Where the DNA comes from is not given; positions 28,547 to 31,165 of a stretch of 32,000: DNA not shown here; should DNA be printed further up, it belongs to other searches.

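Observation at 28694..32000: Mre11/SbcD-Rad50/SbcC-like pair in which the coiled-coil apex is a predicted membrane hairpin instead of a zinc hook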

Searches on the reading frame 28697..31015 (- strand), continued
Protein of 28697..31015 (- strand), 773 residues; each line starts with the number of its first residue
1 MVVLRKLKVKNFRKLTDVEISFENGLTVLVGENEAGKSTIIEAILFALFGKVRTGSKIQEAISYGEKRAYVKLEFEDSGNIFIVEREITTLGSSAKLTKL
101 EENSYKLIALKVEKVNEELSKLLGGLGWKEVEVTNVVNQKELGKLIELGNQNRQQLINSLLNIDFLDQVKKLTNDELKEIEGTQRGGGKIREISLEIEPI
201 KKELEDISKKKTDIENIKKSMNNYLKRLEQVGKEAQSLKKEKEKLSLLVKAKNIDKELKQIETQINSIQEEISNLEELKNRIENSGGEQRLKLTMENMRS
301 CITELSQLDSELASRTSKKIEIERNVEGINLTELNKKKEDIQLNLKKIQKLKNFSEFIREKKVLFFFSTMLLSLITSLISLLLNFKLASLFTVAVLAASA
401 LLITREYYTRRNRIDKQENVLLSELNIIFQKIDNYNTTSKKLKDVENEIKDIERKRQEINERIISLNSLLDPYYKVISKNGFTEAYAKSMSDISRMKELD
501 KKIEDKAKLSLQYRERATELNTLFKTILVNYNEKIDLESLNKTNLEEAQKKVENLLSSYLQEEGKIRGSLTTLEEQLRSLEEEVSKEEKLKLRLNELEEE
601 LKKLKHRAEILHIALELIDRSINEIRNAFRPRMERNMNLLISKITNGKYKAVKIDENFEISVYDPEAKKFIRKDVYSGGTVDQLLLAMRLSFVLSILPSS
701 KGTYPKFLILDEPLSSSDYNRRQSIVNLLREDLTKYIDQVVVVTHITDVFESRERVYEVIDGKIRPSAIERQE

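Call 37: fold_search(model_id=the predicted structure, library=pdb)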
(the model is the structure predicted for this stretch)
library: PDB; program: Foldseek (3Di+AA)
matches with E <= 10: 781; with E <= 0.001: 245
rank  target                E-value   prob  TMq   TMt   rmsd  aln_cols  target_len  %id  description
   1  7zr1_D                9.8e-23  1.00  0.46  0.46  82.3       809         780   15  Chaetomium thermophilum Mre11-Rad50-Nbs1 complex bound to ATPyS (composite structure) (released 2023-01-11)
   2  7zr1_C                7.0e-22  1.00  0.43  0.42  82.1       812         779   16  Chaetomium thermophilum Mre11-Rad50-Nbs1 complex bound to ATPyS (composite structure) (released 2023-01-11)
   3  7yqh_B                5.0e-19  1.00  0.33  0.25  97.5      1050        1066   14  Cryo-EM structure of 8-subunit Smc5/6 (released 2024-01-31)
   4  8i4x_B                6.6e-19  1.00  0.37  0.28  97.6      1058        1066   14  Cryo-EM structure of 5-subunit Smc5/6 (released 2024-06-26)
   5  3auy_A                2.1e-17  1.00  0.30  0.58  35.0       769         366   14  Crystal structure of Rad50 bound to ADP (released 2011-05-25)
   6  3auy_B                6.7e-17  1.00  0.30  0.60  31.8       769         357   13  Crystal structure of Rad50 bound to ADP (released 2011-05-25)
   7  3av0_B                7.4e-17  1.00  0.38  0.77  21.7       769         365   13  Crystal structure of Mre11-Rad50 bound to ATP S (released 2011-05-25)
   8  5dny_D                1.7e-16  1.00  0.35  0.71  32.2       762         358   14  Structure of the ATPrS-Mre11/Rad50-DNA complex (released 2016-02-24)
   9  8i13_B                2.8e-16  1.00  0.32  0.25  94.0      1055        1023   12  Cryo-EM structure of 6-subunit Smc5/6 (released 2024-06-26)
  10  5dny_B                1.8e-15  1.00  0.37  0.75  19.7       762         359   14  Structure of the ATPrS-Mre11/Rad50-DNA complex (released 2016-02-24)
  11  3qf7_A                4.2e-15  1.00  0.34  0.70  39.7       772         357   12  The Mre11:Rad50 complex forms an ATP dependent molecular clamp in DNA double-strand break repair (released 2011-04-20)
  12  6yvu_B                6.1e-15  1.00  0.29  0.20  76.8      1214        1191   12  Condensin complex from S.cerevisiae ATP-free apo non-engaged state (released 2020-07-15)
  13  5xei                  1.5e-14  1.00  0.45  0.65  15.6       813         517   15  Crystal structure of the Smc head domain with a coiled coil and joint derived from Pyrococcus yayanosii (released 2017-06-07)
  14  3qku_A                1.8e-14  1.00  0.36  0.73  28.0       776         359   13  Mre11 Rad50 binding domain in complex with Rad50 and AMP-PNP (released 2011-03-30)
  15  3aux                  3.2e-14  1.00  0.30  0.62  39.1       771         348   12  Crystal structure of Rad50 bound to ADP (released 2011-05-25)
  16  3qf7_B                6.0e-14  1.00  0.34  0.71  36.1       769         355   12  The Mre11:Rad50 complex forms an ATP dependent molecular clamp in DNA double-strand break repair (released 2011-04-20)
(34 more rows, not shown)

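Call 41: search_protein_families(library=ncbifam, proteins=[L073:9929-13306:+, L019:10001-12376:+, L036:10001-12403:+, L012:10001-13480:+, L053:9998-11920:+, P0036, P0019, P0028, P0033], max_evalue=1e-10)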
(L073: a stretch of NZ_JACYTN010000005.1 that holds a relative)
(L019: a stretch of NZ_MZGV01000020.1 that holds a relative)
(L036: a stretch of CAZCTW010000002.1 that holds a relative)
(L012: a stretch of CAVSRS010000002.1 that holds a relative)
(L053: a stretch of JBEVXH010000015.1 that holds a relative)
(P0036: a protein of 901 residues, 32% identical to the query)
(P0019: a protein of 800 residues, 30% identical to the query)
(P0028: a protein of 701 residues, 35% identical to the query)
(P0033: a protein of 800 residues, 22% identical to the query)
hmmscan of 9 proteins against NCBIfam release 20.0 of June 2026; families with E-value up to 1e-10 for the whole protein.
L073:9929-13306:+ (1126 aa): 0 families

L019:10001-12376:+ (792 aa): 1 family
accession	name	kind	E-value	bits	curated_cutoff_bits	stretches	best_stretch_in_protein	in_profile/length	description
NF003034.1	PRK03918.1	equivalog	2.3e-12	45.8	700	0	1-95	1-92/878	DNA double-strand break repair ATPase Rad50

L036:10001-12403:+ (801 aa): 10 families
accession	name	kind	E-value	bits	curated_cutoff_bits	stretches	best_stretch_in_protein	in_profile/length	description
NF003034.1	PRK03918.1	equivalog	8.1e-45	153.1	700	2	4-375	3-354/878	DNA double-strand break repair ATPase Rad50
NF002572.0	PRK02224.1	equivalog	7.4e-35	120.5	1087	2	5-380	4-377/888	DNA double-strand break repair ATPase Rad50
NF045487.1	ASRP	equivalog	6.4e-34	117.5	300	1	17-279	8-267/593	archaea-specific SMC-related protein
NF041035.1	Rad50_Halo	equivalog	1.6e-33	116.1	1000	2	5-378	4-375/883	DNA double-strand break repair ATPase Rad50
NF041034.1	Rad50_Sulf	equivalog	4.2e-31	107.6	1000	2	500-782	566-845/872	DNA double-strand break repair ATPase Rad50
NF002244.0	PRK01156.1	equivalog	1.4e-26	92.9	847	2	3-384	2-388/895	DNA double-strand break repair ATPase Rad50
TIGR02169.1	SMC_prok_A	equivalog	1.6e-22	79.1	729.4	1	4-199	2-202/1165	chromosome segregation protein SMC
TIGR02168.1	SMC_prok_B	equivalog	2.5e-18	65.3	567.35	0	444-663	241-464/1181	chromosome segregation protein SMC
TIGR00618.1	sbcc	subfamily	1.5e-14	53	478.5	1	17-238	18-248/1043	exonuclease subunit SbcC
NF045780.1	TrlF_fam_ATP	equivalog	3.3e-13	49.3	350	0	34-375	320-695/944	TrlF family AAA-like ATPase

L012:10001-13480:+ (1160 aa): 7 families
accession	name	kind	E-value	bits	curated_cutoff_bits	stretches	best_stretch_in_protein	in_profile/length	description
NF041034.1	Rad50_Sulf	equivalog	8.4e-28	96.7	1000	1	5-410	4-411/872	DNA double-strand break repair ATPase Rad50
NF003034.1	PRK03918.1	equivalog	1.4e-26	92.8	700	1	5-415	4-415/878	DNA double-strand break repair ATPase Rad50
NF002244.0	PRK01156.1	equivalog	1.1e-20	73.4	847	1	3-274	2-267/895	DNA double-strand break repair ATPase Rad50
NF002572.0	PRK02224.1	equivalog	5.1e-19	68.1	1087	1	4-159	3-158/888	DNA double-strand break repair ATPase Rad50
NF041035.1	Rad50_Halo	equivalog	1.2e-17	63.6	1000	1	4-160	3-159/883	DNA double-strand break repair ATPase Rad50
NF045487.1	ASRP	equivalog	2.7e-13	49.4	300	0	889-1131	340-581/593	archaea-specific SMC-related protein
TIGR00618.1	sbcc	subfamily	1.7e-11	42.9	478.5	1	6-232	5-247/1043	exonuclease subunit SbcC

L053:9998-11920:+ (641 aa): 2 families
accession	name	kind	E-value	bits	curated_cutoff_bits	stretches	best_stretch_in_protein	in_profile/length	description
NF002244.0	PRK01156.1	equivalog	4.8e-19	67.9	847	1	3-149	1-140/895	DNA double-strand break repair ATPase Rad50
NF041034.1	Rad50_Sulf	equivalog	1e-14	53.4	1000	0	3-146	1-132/872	DNA double-strand break repair ATPase Rad50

P0036 (901 aa): 15 families
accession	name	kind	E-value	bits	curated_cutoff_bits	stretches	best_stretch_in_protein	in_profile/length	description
NF041034.1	Rad50_Sulf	equivalog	3.3e-108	362.7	1000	1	1-899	1-867/872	DNA double-strand break repair ATPase Rad50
NF003034.1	PRK03918.1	equivalog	9.7e-107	358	700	1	1-899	1-876/878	DNA double-strand break repair ATPase Rad50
NF002244.0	PRK01156.1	equivalog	2e-98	330.6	847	1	1-899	1-892/895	DNA double-strand break repair ATPase Rad50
NF002572.0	PRK02224.1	equivalog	7e-69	233.1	1087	1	1-892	1-869/888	DNA double-strand break repair ATPase Rad50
NF041035.1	Rad50_Halo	equivalog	1.2e-67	229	1000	1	1-893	1-870/883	DNA double-strand break repair ATPase Rad50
NF045487.1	ASRP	equivalog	7.8e-35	120.5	300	2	16-293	7-254/593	archaea-specific SMC-related protein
TIGR00618.1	sbcc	subfamily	2.4e-28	98.7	478.5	1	1-166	1-180/1043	exonuclease subunit SbcC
TIGR02169.1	SMC_prok_A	equivalog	8.1e-28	96.7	729.4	1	3-166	2-170/1165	chromosome segregation protein SMC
NF053563.1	Rkd4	equivalog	1.2e-24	86.5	860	1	2-501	2-470/747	arcadin-4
NF041751.2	sbcc_Staph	equivalog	3.2e-18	65.1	920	1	5-445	5-457/1007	exonuclease subunit SbcC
TIGR02168.1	SMC_prok_B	equivalog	2.6e-17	61.9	567.35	0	4-47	3-47/1181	chromosome segregation protein SMC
TIGR00611.2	recf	equivalog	2.6e-16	59.7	172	1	3-109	1-108/339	DNA replication/repair protein RecF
NF045780.1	TrlF_fam_ATP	equivalog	9.5e-16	57.7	350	1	4-447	291-722/944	TrlF family AAA-like ATPase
NF010680.0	PRK14079.1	equivalog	3.7e-15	55.8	386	0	3-80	3-80/349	recombination protein F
NF010068.0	PRK13548.1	equivalog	8.4e-12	44.7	261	0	809-880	135-206/261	heme ABC transporter ATP-binding protein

P0019 (800 aa): 13 families
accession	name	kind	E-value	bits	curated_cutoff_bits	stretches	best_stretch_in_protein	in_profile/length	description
NF003034.1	PRK03918.1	equivalog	2e-65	221.3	700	2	1-356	1-354/878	DNA double-strand break repair ATPase Rad50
NF041034.1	Rad50_Sulf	equivalog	8.2e-57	192.7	1000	2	1-394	1-380/872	DNA double-strand break repair ATPase Rad50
NF002244.0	PRK01156.1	equivalog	4.9e-53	180.4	847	2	3-175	3-176/895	DNA double-strand break repair ATPase Rad50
NF002572.0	PRK02224.1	equivalog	3.6e-42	144.7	1087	2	1-395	1-394/888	DNA double-strand break repair ATPase Rad50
NF041035.1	Rad50_Halo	equivalog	3e-39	135.1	1000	2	1-391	1-393/883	DNA double-strand break repair ATPase Rad50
TIGR00618.1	sbcc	subfamily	3.9e-39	134.4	478.5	2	1-565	1-589/1043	exonuclease subunit SbcC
NF045487.1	ASRP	equivalog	1.2e-29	103.4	300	1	220-523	121-419/593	archaea-specific SMC-related protein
NF041751.2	sbcc_Staph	equivalog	1.9e-21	75.8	920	0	706-789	913-997/1007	exonuclease subunit SbcC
TIGR02168.1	SMC_prok_B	equivalog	3.2e-19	68.2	567.35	0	16-47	16-47/1181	chromosome segregation protein SMC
NF007600.2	PRK10246.1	equivalog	3.7e-13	48.4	750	0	1-241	1-261/1047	exonuclease subunit SbcC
NF053563.1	Rkd4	equivalog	2.6e-12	45.7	860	1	3-395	3-394/747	arcadin-4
NF045780.1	TrlF_fam_ATP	equivalog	3.3e-12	46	350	1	10-393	297-691/944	TrlF family AAA-like ATPase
TIGR00611.2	recf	equivalog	4.8e-11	42.4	172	0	5-103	3-98/339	DNA replication/repair protein RecF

P0028 (701 aa): 13 families
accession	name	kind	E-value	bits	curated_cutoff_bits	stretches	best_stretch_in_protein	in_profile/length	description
NF002244.0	PRK01156.1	equivalog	1.8e-44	152.1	847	2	1-245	1-238/895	DNA double-strand break repair ATPase Rad50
NF003034.1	PRK03918.1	equivalog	1e-40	139.6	700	2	1-353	1-342/878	DNA double-strand break repair ATPase Rad50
NF041035.1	Rad50_Halo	equivalog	1.5e-38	132.7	1000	2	1-157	1-156/883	DNA double-strand break repair ATPase Rad50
NF002572.0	PRK02224.1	equivalog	3.1e-38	131.7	1087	2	1-430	1-441/888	DNA double-strand break repair ATPase Rad50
TIGR00618.1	sbcc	subfamily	1.4e-33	116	478.5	2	5-324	5-339/1043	exonuclease subunit SbcC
NF041034.1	Rad50_Sulf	equivalog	8.1e-31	106.7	1000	1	1-353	1-345/872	DNA double-strand break repair ATPase Rad50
NF045487.1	ASRP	equivalog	2.3e-28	99.1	300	1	15-663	6-583/593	archaea-specific SMC-related protein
NF041751.2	sbcc_Staph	equivalog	4.3e-15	54.8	920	0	604-691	910-998/1007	exonuclease subunit SbcC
NF053563.1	Rkd4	equivalog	3.8e-14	51.8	860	1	3-190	3-188/747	arcadin-4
TIGR02168.1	SMC_prok_B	equivalog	7.3e-13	47.2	567.35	0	3-47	2-47/1181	chromosome segregation protein SMC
TIGR00611.2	recf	equivalog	2.4e-12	46.7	172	0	3-93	1-88/339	DNA replication/repair protein RecF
NF045780.1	TrlF_fam_ATP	equivalog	1.2e-11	44.2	350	0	12-352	298-627/944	TrlF family AAA-like ATPase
TIGR02169.1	SMC_prok_A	equivalog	1.7e-11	42.6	729.4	0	4-175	3-179/1165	chromosome segregation protein SMC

P0033 (800 aa): 14 families
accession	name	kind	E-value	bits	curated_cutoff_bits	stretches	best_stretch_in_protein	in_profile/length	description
NF003034.1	PRK03918.1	equivalog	6.7e-51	173.3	700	2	1-396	1-382/878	DNA double-strand break repair ATPase Rad50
NF002244.0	PRK01156.1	equivalog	1.1e-50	172.6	847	2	1-280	1-287/895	DNA double-strand break repair ATPase Rad50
NF002572.0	PRK02224.1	equivalog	1.5e-48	165.8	1087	2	1-172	1-169/888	DNA double-strand break repair ATPase Rad50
NF041035.1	Rad50_Halo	equivalog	5.2e-46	157.5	1000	2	163-774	221-853/883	DNA double-strand break repair ATPase Rad50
NF041034.1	Rad50_Sulf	equivalog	1e-41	142.8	1000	3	1-285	1-276/872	DNA double-strand break repair ATPase Rad50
TIGR00618.1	sbcc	subfamily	1.2e-34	119.5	478.5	2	1-284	1-293/1043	exonuclease subunit SbcC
NF045487.1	ASRP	equivalog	3.9e-29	101.7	300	2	222-537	126-429/593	archaea-specific SMC-related protein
NF041751.2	sbcc_Staph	equivalog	2.6e-20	72.1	920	0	704-791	912-999/1007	exonuclease subunit SbcC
NF041752.4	sbcc_Bac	equivalog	1.2e-19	69.8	1420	1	295-782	640-1108/1130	exonuclease subunit SbcC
NF045780.1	TrlF_fam_ATP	equivalog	3.8e-17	62.3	350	1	10-396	297-682/944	TrlF family AAA-like ATPase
TIGR03185.1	DNA_S_dndD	equivalog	2.5e-16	59.3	245.85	1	1-498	1-507/650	DNA sulfur modification protein DndD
TIGR02168.1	SMC_prok_B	equivalog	3.6e-16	58.1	567.35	0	15-47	15-47/1181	chromosome segregation protein SMC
TIGR00611.2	recf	equivalog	9.8e-12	44.7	172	0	3-270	1-249/339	DNA replication/repair protein RecF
NF047515.1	SpiroCoCo_C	equivalog_domain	4.7e-11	42.4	125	0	426-643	41-248/313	SpiroCoCo family coiled-coil protein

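Call 44: find_homologous_proteins(query=L073:9929-13306:+, max_evalue=1e-10)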
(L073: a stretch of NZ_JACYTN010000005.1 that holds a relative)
Query L073:9929-13306:+ (1126 aa): 125 proteins with E <= 1e-10 among 8000 candidates; the best 120 are listed.
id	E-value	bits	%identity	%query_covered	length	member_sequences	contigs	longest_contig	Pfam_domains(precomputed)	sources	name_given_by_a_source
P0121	0.0e+0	2427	100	98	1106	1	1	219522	PF13514.13,PF13175.13,PF13476.13,PF13555.13,PF02463.26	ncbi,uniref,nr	ncbi:AAA family ATPase [Paenibacillus arenosi]|uniref:AAA family ATPase n=1 Tax=Paenibacillus arenos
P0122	0.0e+0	2205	91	98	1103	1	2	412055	PF13514.13,PF13175.13,PF13476.13,PF13555.13,PF02463.26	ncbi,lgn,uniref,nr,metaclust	ncbi:AAA family ATPase [Paenibacillus assamensis]|uniref:AAA family ATPase n=1 Tax=Paenibacillus ass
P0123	0.0e+0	1965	82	98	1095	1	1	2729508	PF13514.13,PF13175.13,PF13476.13,PF13555.13,PF02463.26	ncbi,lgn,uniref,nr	ncbi:AAA family ATPase [Paenibacillus sp. SC116]|uniref:AAA family ATPase n=1 Tax=Paenibacillus sp. 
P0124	0.0e+0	1958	81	99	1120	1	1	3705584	PF13514.13,PF13175.13,PF13476.13,PF13555.13,PF02463.26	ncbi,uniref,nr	ncbi:AAA family ATPase [Paenibacillus agilis]|uniref:AAA family ATPase n=1 Tax=Paenibacillus agilis 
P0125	1.8e-188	647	40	42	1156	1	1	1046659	PF13514.13,PF13175.13,PF13476.13,PF02463.26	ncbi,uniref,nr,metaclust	ncbi:AAA family ATPase [Paenibacillus taiwanensis]|uniref:AAA family ATPase n=1 Tax=Paenibacillus ta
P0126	8.2e-187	642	40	43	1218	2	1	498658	PF13514.13,PF13175.13,PF13476.13,PF02463.26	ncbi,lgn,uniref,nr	ncbi:AAA family ATPase [Paenibacillus sp. UMB4589-SE434]|uniref:AAA family ATPase n=1 Tax=Paenibacil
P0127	5.2e-179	616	41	38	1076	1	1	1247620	PF13514.13,PF13175.13,PF13476.13,PF13555.13,PF02463.26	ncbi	ncbi:AAA family ATPase [Paenibacillus marinisediminis]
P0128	4.5e-168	580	34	98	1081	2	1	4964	PF13514.13,PF13175.13,PF13476.13,PF13555.13,PF02463.26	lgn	-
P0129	1.2e-158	548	39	40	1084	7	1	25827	PF13514.13,PF13175.13,PF13476.13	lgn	-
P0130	4.5e-155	537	39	38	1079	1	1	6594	PF13514.13,PF13175.13,PF13476.13,PF13555.13,PF02463.26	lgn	-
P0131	1.2e-153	532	33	98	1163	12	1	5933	PF13514.13,PF13476.13,PF02463.26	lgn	-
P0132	1.2e-148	515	33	98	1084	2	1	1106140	PF13514.13,PF13175.13,PF13476.13,PF02463.26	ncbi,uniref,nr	ncbi:AAA family ATPase [Paenibacillus sp. 1001270B_150601_E10]|uniref:AAA family ATPase n=1 Tax=Paen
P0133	9.3e-111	390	31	96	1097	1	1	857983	PF13514.13,PF13476.13,PF02463.26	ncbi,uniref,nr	ncbi:hypothetical protein BVG16_02155 [Paenibacillus selenitireducens]|uniref:YhaN AAA domain-contai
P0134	1.9e-91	326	29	44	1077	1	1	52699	PF13514.13,PF13175.13,PF13476.13,PF02463.26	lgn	-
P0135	2.7e-87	312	31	39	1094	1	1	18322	PF13514.13,PF13175.13,PF13476.13,PF02463.26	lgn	-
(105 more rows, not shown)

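Call 53: search_dna_similar(query=window:28697-31015:-, collection=plasmids, mode=protein, max_rows=15, max_evalue=0.000001)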
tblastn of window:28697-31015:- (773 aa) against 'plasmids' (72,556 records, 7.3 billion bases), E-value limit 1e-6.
Records with a match: 13; places in all: 13; records where one place covers at least 80% of the query: 0.
Best place of each record, by identity: <60% 13.
By first word of the organism name: Halobacterium 5; Arcobacter 3; Salinibaculum 1; Haloferax 1; Thermus 1; Priestia 1; Pontibacillus 1.
By predicted mobility (MOB-suite, as given by PLSDB): non-mobilizable 13.
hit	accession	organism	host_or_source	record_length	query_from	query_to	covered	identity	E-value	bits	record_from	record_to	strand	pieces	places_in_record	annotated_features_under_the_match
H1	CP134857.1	Arcobacter sp. AZ-2023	food,chicken meat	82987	2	759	42%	31.8%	7e-12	139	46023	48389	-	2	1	SMC family ATPase | exonuclease SbcCD subunit D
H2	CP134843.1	Arcobacter sp. AZ-2023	food,chicken meat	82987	2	759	42%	31.8%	7e-12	139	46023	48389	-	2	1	SMC family ATPase | exonuclease SbcCD subunit D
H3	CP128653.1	Arcobacter sp. DSM 115960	animal,chicken meat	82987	2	759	42%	31.8%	7e-12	139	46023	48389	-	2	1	SMC family ATPase | exonuclease SbcCD subunit D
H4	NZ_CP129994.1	Salinibaculum sp. KK48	cell culture,sediment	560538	4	327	42%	22.9%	8e-8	64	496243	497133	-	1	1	AAA family ATPase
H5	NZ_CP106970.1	Haloferax alexandrinus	-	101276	4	192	24%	27.3%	1e-8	66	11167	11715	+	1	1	AAA family ATPase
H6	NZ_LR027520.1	Thermus thermophilus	-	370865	26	186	21%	30.7%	2e-10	73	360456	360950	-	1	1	SMC family ATPase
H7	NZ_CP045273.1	Priestia megaterium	pure culture,Paper surface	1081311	630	769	18%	35.2%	1e-11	77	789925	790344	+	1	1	none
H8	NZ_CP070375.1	Halobacterium sp. GSL-19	Brine,Brine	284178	4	163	21%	28.4%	2e-10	72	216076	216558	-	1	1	AAA family ATPase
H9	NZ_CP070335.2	Halobacterium sp. BOL4-2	Salt,Salt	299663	4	163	21%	28.4%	2e-10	72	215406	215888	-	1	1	AAA family ATPase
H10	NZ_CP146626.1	Halobacterium salinarum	-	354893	4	163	21%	28.4%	2e-10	72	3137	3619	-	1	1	AAA family ATPase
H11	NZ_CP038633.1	Halobacterium salinarum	cell culture,DSM:3754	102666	4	163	21%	28.4%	2e-10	72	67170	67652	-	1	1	AAA family ATPase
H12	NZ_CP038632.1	Halobacterium salinarum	cell culture,DSM:3754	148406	4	163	21%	28.4%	2e-10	72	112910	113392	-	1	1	AAA family ATPase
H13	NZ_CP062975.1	Pontibacillus sp. ALD_SL1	mangrove mud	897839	631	759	17%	32.1%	1e-6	61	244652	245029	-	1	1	SMC family ATPase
